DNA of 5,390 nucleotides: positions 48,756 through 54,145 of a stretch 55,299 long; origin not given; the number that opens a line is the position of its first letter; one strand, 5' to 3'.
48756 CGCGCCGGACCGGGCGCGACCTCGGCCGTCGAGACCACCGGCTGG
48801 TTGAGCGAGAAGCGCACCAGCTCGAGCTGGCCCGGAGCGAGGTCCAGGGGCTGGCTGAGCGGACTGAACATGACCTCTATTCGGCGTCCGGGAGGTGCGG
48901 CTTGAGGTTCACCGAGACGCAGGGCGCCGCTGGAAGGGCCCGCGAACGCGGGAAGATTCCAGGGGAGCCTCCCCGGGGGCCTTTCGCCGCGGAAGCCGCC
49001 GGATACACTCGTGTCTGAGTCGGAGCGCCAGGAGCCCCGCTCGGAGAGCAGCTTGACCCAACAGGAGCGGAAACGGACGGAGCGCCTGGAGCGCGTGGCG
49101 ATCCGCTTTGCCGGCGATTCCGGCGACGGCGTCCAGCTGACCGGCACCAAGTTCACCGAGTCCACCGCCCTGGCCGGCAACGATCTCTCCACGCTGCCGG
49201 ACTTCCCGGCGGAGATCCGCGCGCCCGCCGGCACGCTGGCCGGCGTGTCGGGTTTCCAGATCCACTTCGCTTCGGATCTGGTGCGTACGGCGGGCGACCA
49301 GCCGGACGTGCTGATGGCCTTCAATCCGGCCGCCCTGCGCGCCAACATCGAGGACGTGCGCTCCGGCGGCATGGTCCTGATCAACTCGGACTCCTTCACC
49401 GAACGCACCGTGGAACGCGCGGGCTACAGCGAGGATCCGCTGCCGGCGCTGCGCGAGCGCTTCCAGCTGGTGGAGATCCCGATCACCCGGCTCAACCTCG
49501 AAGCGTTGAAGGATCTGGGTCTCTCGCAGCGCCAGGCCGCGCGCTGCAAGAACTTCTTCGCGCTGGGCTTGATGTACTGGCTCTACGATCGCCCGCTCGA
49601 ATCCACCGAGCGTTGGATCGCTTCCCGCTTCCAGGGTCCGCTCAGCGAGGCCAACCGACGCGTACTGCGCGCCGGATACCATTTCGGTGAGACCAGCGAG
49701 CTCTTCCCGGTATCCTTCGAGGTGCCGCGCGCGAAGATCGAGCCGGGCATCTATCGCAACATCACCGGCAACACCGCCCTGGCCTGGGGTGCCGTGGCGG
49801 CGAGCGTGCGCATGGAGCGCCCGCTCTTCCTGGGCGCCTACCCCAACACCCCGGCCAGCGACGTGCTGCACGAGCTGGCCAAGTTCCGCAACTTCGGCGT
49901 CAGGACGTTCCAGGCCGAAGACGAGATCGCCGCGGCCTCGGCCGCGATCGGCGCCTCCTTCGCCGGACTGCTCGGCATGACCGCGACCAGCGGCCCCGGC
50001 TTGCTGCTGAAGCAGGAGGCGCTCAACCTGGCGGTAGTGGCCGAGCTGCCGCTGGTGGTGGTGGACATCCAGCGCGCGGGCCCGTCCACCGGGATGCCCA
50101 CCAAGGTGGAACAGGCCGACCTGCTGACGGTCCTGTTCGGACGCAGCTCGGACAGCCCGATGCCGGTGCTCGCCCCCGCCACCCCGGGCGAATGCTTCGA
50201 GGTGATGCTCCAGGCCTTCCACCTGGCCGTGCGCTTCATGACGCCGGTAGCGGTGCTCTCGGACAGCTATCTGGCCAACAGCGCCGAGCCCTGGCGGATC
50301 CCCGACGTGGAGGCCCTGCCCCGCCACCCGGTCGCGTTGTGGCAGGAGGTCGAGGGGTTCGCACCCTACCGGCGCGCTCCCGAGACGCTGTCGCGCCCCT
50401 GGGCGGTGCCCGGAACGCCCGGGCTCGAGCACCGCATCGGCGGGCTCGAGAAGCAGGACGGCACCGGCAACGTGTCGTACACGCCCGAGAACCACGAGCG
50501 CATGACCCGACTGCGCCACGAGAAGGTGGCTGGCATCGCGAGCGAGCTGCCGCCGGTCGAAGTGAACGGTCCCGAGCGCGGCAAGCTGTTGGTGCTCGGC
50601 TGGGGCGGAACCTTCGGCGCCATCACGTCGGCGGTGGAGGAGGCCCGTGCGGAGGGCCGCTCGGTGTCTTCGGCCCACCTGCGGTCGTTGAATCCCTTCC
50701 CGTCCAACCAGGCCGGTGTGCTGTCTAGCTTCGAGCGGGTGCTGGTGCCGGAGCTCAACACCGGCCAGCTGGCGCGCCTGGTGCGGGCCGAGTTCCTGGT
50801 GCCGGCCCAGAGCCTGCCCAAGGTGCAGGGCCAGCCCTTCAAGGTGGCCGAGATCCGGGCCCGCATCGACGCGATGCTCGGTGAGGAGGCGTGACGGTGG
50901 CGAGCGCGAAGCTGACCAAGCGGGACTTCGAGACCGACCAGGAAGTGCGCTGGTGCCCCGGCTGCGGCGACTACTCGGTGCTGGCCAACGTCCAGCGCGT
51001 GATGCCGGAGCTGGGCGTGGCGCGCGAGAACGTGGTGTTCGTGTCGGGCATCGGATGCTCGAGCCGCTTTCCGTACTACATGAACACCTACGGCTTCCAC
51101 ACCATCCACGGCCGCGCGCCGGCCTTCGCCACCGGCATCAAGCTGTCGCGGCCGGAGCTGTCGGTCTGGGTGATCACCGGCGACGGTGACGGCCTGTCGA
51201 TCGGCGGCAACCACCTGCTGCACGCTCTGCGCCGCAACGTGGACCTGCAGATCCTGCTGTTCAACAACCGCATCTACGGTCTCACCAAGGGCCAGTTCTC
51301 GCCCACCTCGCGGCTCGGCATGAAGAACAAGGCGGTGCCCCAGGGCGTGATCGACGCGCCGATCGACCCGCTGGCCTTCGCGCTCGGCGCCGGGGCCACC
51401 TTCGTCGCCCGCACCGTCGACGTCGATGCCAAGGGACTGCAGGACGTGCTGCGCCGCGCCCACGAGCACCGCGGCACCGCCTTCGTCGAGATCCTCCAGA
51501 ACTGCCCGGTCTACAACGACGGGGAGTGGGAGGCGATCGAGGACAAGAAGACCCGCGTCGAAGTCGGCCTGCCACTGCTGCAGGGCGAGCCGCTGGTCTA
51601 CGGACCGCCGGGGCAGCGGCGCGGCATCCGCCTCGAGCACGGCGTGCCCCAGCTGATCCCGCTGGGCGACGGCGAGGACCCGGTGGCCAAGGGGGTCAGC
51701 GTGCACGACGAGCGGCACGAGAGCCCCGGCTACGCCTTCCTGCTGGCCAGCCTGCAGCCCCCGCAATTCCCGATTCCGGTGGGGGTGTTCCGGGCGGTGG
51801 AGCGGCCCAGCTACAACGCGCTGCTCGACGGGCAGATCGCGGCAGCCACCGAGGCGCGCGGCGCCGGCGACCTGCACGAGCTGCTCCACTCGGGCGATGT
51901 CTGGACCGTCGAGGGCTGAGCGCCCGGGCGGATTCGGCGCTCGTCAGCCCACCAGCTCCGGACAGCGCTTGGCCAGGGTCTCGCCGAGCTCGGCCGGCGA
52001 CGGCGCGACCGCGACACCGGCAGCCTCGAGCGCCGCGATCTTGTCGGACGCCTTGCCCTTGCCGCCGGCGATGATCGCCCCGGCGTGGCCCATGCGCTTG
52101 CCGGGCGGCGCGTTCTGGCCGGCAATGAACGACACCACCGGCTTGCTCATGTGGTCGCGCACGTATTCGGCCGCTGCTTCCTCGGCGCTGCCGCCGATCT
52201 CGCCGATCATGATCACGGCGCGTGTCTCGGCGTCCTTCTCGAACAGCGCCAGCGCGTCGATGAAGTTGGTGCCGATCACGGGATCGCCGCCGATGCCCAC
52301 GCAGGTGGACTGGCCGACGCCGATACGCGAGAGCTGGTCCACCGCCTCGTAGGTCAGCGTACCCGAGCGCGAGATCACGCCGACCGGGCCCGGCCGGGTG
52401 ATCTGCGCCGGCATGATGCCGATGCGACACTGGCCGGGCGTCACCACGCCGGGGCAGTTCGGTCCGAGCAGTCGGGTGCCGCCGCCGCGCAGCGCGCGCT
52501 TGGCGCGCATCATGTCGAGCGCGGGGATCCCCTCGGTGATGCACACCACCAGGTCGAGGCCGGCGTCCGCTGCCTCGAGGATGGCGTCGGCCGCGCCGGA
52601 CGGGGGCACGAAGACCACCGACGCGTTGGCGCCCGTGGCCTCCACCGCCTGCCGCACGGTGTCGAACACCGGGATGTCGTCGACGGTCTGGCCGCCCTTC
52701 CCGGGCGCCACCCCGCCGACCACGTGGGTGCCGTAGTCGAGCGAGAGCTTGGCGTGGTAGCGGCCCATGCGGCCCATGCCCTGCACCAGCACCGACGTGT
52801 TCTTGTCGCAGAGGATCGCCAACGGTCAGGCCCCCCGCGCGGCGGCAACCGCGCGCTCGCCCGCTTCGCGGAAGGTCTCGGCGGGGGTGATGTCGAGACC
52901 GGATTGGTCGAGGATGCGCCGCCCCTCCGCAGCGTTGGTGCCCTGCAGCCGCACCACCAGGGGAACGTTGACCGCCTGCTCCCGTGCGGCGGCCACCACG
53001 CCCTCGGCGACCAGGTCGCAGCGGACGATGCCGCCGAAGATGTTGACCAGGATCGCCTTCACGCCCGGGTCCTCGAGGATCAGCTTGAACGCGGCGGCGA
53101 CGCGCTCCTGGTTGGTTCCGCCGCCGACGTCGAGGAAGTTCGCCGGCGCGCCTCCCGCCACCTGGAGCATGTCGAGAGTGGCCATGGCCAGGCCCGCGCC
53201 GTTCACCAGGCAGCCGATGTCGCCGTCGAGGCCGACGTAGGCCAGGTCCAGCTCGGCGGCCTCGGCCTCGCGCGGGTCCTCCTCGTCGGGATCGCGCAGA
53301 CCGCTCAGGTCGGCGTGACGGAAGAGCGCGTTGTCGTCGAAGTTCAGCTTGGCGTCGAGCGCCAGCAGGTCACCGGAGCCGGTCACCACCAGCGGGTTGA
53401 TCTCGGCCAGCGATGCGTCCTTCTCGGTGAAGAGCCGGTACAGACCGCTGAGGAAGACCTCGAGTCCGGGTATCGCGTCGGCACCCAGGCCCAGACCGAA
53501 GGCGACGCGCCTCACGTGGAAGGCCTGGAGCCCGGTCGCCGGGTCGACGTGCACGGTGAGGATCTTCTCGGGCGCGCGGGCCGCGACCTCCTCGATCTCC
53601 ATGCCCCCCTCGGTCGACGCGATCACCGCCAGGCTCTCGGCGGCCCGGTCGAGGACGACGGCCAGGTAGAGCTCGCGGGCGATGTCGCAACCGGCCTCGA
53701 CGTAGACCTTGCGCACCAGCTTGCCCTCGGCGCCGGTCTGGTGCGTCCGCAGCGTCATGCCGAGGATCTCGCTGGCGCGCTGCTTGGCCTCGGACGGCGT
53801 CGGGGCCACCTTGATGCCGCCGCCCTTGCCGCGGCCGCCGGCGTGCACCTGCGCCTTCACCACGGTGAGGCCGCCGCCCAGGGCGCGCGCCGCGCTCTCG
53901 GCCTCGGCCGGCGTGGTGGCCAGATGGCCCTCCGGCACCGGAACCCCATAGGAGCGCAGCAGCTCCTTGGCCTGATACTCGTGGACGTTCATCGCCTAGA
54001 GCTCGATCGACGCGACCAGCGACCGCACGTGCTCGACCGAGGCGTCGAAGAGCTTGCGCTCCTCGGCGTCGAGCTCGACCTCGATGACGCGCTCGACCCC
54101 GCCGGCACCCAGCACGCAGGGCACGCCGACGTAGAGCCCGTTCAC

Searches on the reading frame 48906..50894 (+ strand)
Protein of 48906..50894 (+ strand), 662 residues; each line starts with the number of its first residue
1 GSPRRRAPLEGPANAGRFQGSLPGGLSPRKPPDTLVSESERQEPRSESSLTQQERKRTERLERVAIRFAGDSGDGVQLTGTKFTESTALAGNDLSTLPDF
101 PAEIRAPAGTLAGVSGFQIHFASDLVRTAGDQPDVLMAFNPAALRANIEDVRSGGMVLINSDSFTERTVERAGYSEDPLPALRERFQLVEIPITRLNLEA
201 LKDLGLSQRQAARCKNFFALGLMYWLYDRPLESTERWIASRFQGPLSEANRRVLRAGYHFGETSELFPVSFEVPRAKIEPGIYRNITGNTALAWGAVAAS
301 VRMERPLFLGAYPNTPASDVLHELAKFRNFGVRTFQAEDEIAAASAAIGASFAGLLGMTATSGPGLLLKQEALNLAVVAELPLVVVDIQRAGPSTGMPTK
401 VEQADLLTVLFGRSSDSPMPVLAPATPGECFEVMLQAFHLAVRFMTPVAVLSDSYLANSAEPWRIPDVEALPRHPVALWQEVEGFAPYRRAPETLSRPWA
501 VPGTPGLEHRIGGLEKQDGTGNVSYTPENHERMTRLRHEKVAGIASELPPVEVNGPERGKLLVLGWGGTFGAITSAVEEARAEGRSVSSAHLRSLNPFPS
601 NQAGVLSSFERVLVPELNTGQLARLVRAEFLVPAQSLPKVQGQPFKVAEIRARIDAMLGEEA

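Call 66: search_protein_families(library=pfam, proteins=[window:48906-50894:+], max_evalue=0.00001)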
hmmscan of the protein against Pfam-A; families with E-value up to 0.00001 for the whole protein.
window:48906-50894:+ (662 aa): 3 families
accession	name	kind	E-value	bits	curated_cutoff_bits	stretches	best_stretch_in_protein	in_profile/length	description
PF01855.24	POR_N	-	3.1e-50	171.5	27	1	308-518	10-220/231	Pyruvate flavodoxin/ferredoxin oxidoreductase, thiamine diP-bdg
PF01558.24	POR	-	4.9e-25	89.1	27.4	1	73-258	2-172/173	Pyruvate ferredoxin/flavodoxin oxidoreductase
PF17147.9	PFOR_II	-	1.9e-06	28.6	27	1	561-629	3-77/102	Pyruvate:ferredoxin oxidoreductase core domain II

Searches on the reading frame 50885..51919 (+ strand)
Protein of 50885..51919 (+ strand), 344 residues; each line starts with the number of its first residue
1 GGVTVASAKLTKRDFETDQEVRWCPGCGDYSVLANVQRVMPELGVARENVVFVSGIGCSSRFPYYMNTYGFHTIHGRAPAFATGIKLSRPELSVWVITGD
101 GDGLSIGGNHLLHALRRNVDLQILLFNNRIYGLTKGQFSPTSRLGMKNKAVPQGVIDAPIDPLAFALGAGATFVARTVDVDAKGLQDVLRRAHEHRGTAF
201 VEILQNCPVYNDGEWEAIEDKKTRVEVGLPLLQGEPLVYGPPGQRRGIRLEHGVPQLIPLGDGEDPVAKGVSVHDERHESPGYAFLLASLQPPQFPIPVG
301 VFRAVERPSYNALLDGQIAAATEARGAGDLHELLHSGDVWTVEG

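Call 66: search_protein_families(library=pfam, proteins=[window:50885-51919:+], max_evalue=0.00001)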
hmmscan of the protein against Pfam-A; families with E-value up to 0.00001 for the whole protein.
window:50885-51919:+ (344 aa): 1 family
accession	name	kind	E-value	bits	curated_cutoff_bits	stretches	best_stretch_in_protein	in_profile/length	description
PF02775.26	TPP_enzyme_C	-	1.6e-31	109.6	21.9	1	56-203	2-151/151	Thiamine pyrophosphate enzyme, C-terminal TPP binding domain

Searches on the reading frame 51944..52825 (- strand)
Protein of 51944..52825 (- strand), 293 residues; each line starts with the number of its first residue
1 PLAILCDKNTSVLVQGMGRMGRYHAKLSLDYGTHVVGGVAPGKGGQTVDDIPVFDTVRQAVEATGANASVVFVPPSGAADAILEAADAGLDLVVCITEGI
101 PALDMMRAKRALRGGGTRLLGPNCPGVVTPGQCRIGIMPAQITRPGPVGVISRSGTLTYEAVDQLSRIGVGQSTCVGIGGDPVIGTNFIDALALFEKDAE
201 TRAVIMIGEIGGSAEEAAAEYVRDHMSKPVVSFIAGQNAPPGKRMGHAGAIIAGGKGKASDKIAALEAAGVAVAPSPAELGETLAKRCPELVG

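Call 66: search_protein_families(library=pfam, proteins=[window:51944-52825:-], max_evalue=0.00001)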
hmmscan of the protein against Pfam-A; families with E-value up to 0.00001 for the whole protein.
window:51944-52825:- (293 aa): 3 families
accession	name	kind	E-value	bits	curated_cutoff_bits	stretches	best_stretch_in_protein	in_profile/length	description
PF02629.25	CoA_binding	-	5.1e-26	91.7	22.3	1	7-99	1-97/97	CoA binding domain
PF00549.24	Ligase_CoA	-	1.4e-25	90.3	24.5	1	151-271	1-127/128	CoA-ligase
PF13607.11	Succ_CoA_lig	-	5e-11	42.9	27.4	1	145-282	1-133/138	Succinyl-CoA ligase like flavodoxin domain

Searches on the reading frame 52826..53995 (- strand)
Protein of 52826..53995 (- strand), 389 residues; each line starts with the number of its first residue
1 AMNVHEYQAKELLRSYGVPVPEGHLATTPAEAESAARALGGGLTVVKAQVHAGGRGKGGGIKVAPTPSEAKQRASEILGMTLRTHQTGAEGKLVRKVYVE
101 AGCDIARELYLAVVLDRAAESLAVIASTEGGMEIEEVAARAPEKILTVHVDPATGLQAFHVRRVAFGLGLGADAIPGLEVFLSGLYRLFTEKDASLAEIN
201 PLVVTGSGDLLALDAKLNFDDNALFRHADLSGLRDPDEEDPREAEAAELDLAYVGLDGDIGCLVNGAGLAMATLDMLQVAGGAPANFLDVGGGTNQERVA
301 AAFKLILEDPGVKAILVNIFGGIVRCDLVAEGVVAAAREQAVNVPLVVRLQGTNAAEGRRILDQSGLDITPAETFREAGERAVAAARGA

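Call 66: search_protein_families(library=pfam, proteins=[window:52826-53995:-], max_evalue=0.00001)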
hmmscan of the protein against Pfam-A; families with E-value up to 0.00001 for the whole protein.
window:52826-53995:- (389 aa): 4 families
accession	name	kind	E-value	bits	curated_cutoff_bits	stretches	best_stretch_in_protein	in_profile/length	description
PF08442.15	ATP-grasp_2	-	1.5e-76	257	29.5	1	3-204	1-202/202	ATP-grasp domain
PF00549.24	Ligase_CoA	-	2.1e-29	102.6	24.5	1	263-380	1-125/128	CoA-ligase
PF24948.1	Citrate_synth_N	-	4.2e-15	56.2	83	1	40-227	50-228/232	ATP-citrate synthase ATP-grasp domain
PF13549.11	ATP-grasp_5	-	6.9e-12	45.6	27.6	1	5-217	11-219/221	ATP-grasp domain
